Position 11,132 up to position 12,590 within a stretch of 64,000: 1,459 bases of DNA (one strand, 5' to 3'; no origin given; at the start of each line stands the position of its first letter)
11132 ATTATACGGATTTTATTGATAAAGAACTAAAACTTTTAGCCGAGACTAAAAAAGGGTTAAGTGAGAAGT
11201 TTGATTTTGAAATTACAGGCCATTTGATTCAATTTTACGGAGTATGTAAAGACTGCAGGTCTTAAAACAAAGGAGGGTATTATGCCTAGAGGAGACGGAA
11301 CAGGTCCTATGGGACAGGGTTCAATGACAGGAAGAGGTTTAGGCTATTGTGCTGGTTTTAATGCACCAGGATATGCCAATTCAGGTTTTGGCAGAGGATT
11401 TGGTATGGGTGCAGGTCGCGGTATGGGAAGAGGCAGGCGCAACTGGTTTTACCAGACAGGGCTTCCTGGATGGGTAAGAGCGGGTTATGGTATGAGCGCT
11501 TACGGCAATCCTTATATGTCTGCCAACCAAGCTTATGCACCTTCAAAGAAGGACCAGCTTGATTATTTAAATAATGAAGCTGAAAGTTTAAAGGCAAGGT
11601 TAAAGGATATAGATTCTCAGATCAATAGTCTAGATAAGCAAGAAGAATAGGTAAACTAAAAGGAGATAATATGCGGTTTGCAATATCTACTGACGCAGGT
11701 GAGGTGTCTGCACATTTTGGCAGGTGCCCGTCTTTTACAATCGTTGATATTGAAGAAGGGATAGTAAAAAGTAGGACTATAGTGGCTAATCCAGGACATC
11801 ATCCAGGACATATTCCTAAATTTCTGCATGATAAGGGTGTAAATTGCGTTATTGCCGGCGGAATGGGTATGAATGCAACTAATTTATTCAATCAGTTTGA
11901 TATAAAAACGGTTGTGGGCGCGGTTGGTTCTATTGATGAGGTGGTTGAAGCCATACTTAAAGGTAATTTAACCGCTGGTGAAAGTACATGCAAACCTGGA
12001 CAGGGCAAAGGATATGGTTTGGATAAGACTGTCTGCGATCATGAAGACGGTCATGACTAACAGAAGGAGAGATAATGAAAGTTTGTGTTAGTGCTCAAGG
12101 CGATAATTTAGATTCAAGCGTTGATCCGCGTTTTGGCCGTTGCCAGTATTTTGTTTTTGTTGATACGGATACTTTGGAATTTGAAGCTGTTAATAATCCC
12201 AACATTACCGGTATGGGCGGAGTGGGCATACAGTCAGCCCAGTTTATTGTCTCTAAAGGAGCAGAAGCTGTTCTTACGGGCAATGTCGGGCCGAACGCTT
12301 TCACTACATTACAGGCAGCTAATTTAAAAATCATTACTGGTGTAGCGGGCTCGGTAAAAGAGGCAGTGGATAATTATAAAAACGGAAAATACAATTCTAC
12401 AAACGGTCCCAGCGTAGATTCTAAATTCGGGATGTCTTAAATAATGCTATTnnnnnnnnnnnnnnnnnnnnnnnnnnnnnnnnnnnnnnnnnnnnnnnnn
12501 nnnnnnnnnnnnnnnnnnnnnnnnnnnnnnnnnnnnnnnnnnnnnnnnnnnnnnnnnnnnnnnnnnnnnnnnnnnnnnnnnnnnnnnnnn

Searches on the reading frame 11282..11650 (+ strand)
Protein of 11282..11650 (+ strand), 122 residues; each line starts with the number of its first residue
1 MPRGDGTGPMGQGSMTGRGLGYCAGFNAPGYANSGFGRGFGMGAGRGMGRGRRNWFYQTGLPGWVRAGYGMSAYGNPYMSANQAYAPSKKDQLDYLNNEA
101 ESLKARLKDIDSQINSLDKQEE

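Call 44: search_protein_families(library=pfam, proteins=[window:11282-11650:+], max_evalue=0.000001)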
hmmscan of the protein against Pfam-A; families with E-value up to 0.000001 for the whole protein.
window:11282-11650:+ (122 aa): 1 family
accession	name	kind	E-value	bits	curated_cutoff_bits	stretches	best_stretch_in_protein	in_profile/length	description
PF17253.7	DUF5320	-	9.5e-27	94.5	27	1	1-117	1-99/99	Family of unknown function (DUF5320)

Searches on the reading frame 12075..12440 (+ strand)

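Call 45: search_protein_families(library=pfam, proteins=[window:12075-12440:+], max_evalue=0.000001)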
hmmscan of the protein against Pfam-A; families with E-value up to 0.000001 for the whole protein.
window:12075-12440:+ (121 aa): 1 family
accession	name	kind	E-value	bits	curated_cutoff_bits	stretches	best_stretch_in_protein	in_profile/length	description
PF02579.22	Nitro_FeMo-Co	-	6.2e-24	84.6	26.3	1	13-102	2-93/94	Dinitrogenase iron-molybdenum cofactor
